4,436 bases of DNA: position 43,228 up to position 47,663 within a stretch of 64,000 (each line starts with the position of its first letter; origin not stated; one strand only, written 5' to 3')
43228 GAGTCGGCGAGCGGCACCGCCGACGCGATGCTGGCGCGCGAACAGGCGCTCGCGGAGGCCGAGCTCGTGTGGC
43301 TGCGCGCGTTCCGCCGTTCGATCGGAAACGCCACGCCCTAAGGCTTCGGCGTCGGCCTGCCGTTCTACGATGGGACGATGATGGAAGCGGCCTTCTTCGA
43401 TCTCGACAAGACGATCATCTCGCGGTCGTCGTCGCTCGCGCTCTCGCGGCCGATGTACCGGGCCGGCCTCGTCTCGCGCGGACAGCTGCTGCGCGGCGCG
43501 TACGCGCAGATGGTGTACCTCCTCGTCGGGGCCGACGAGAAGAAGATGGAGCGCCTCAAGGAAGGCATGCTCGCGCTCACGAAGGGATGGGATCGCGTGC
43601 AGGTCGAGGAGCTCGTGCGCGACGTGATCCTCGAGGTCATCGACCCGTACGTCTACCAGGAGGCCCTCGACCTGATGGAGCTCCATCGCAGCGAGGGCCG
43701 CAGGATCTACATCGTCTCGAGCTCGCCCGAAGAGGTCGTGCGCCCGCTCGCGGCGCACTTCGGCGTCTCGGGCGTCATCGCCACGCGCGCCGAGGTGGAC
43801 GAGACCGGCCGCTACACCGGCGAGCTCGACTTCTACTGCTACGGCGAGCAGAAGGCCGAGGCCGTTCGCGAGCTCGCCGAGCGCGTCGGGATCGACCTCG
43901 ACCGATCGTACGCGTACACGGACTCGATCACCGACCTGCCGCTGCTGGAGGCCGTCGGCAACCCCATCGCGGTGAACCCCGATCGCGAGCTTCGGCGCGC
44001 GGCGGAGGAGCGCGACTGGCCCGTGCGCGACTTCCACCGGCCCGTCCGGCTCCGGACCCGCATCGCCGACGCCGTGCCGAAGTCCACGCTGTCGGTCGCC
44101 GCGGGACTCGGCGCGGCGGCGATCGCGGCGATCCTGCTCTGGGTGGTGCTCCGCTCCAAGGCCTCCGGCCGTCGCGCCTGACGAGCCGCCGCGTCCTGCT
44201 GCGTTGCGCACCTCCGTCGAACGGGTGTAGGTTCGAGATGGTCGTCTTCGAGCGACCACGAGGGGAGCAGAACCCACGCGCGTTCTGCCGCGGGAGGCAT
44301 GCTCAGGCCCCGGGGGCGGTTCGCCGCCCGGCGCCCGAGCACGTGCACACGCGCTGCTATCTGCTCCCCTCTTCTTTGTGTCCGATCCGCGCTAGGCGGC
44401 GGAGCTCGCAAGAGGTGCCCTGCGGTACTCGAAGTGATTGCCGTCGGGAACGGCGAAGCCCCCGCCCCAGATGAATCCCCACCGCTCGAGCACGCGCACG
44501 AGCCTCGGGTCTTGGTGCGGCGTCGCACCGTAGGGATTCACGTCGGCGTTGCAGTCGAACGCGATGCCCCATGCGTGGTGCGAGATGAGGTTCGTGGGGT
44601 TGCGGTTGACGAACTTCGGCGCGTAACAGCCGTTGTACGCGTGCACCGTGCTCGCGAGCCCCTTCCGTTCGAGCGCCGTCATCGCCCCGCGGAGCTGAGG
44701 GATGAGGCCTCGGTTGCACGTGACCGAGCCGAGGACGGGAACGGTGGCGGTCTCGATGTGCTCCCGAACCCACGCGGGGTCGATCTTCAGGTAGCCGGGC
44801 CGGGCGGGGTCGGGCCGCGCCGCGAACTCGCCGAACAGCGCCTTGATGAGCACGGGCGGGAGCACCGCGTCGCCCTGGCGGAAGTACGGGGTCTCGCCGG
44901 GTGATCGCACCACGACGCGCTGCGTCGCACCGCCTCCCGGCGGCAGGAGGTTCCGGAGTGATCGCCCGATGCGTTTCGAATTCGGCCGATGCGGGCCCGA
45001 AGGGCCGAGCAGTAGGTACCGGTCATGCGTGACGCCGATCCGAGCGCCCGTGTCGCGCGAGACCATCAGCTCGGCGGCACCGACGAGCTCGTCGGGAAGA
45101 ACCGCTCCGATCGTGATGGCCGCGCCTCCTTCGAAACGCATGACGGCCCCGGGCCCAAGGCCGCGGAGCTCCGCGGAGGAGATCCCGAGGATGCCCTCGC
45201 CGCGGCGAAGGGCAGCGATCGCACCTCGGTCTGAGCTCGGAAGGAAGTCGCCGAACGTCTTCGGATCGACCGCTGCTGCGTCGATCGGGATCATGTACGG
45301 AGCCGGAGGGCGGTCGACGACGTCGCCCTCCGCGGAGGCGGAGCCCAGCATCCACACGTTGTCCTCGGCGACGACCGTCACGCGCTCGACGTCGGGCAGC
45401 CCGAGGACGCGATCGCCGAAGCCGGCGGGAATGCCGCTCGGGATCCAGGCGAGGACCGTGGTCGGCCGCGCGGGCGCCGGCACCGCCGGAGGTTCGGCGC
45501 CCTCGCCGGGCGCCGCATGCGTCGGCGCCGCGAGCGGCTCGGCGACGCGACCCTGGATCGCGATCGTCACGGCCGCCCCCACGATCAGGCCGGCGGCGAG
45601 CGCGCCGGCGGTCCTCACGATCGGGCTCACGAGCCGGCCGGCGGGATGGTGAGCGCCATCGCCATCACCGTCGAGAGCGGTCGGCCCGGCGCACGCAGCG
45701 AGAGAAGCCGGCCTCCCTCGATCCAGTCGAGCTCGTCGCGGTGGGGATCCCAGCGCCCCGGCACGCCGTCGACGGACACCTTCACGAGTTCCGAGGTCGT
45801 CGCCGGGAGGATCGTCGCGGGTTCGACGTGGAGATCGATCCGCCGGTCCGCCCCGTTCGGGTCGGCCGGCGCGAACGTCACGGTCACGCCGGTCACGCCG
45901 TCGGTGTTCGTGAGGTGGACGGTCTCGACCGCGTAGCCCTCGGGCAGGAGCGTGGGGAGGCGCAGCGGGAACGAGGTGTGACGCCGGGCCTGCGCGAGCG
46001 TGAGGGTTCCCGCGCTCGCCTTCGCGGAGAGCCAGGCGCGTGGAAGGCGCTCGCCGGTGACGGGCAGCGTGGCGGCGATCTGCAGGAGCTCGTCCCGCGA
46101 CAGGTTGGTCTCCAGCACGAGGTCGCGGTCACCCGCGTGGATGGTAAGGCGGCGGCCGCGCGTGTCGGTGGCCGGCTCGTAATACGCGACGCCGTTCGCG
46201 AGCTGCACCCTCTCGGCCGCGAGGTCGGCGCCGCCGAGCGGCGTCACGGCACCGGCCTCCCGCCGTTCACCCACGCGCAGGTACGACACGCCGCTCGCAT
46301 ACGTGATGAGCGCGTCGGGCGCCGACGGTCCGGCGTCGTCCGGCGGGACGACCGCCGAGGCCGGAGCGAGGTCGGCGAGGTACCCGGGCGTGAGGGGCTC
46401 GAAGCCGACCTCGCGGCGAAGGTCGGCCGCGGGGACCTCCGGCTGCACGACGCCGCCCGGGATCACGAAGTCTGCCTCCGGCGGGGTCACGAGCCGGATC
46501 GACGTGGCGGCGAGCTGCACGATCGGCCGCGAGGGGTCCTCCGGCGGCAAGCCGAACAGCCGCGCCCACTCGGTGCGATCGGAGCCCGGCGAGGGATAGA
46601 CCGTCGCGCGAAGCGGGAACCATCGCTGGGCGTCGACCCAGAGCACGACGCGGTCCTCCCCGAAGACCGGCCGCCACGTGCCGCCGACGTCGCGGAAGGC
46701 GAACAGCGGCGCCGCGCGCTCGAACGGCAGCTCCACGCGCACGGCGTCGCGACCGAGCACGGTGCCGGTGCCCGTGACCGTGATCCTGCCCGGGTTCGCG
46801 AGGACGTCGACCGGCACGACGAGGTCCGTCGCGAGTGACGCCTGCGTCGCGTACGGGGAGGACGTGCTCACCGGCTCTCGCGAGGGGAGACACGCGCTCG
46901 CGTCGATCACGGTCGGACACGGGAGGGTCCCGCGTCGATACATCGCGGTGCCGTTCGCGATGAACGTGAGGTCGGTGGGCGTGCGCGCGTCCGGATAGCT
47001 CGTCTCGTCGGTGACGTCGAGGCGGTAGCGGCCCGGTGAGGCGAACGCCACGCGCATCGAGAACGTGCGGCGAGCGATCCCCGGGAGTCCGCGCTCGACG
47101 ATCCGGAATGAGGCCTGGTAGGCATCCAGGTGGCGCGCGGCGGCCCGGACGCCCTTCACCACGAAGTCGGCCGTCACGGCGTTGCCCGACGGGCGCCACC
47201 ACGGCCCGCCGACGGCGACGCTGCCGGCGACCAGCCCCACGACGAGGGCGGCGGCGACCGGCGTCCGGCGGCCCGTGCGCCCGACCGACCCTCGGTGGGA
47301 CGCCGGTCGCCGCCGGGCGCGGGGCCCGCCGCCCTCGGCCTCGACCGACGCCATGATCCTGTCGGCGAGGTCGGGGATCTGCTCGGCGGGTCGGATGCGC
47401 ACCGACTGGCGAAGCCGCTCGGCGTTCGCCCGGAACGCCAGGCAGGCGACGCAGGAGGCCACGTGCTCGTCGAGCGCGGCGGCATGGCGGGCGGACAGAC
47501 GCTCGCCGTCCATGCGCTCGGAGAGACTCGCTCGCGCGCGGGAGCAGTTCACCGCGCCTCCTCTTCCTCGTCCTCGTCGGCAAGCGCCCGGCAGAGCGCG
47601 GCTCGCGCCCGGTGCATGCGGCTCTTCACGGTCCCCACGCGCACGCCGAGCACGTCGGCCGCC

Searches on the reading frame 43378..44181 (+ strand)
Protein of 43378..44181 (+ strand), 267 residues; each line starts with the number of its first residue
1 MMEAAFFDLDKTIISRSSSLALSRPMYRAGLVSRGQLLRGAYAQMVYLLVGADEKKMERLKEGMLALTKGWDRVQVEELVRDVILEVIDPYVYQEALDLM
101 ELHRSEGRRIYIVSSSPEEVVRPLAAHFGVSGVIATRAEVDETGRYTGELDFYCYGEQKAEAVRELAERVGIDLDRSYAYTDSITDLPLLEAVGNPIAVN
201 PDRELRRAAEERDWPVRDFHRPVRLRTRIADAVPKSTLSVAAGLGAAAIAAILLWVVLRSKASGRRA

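Call 22: search_protein_families(library=pfam, proteins=[window:43378-44181:+])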
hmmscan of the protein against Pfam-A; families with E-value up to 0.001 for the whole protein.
window:43378-44181:+ (267 aa): 3 families
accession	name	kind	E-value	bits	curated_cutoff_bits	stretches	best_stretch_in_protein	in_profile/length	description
PF12710.13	HAD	-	5.8e-38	131.7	27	1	5-191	1-189/189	haloacid dehalogenase-like hydrolase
PF00702.32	Hydrolase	-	1.3e-10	42.5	26.4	1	2-194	1-191/191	haloacid dehalogenase-like hydrolase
PF08282.18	Hydrolase_3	-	1.7e-05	25.1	20.9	1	150-200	179-229/255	haloacid dehalogenase-like hydrolase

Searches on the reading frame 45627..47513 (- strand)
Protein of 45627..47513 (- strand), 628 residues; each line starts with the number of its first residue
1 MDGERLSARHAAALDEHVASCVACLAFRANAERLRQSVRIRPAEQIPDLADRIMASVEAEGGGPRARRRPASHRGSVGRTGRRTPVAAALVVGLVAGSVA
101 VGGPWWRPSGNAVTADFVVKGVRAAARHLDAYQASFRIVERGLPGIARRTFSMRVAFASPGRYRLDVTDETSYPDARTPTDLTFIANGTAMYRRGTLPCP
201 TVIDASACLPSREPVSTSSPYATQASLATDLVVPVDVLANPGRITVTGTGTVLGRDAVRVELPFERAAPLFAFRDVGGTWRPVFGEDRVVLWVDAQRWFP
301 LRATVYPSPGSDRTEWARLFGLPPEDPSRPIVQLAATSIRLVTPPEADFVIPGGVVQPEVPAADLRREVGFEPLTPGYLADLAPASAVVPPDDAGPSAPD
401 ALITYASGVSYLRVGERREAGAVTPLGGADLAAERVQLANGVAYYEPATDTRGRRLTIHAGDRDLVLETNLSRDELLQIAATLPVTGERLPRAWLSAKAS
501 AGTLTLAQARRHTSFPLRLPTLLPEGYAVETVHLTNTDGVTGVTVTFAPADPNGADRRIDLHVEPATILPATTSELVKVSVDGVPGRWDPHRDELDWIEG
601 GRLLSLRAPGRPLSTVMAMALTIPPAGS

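Call 63: search_protein_families(library=pfam, proteins=[window:45627-47513:-])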
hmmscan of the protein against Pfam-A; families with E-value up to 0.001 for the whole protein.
window:45627-47513:- (628 aa): 1 family
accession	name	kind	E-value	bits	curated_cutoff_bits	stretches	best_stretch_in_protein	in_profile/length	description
PF14030.11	DUF4245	-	2.2e-06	28.2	30.1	0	505-551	43-89/165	Protein of unknown function (DUF4245)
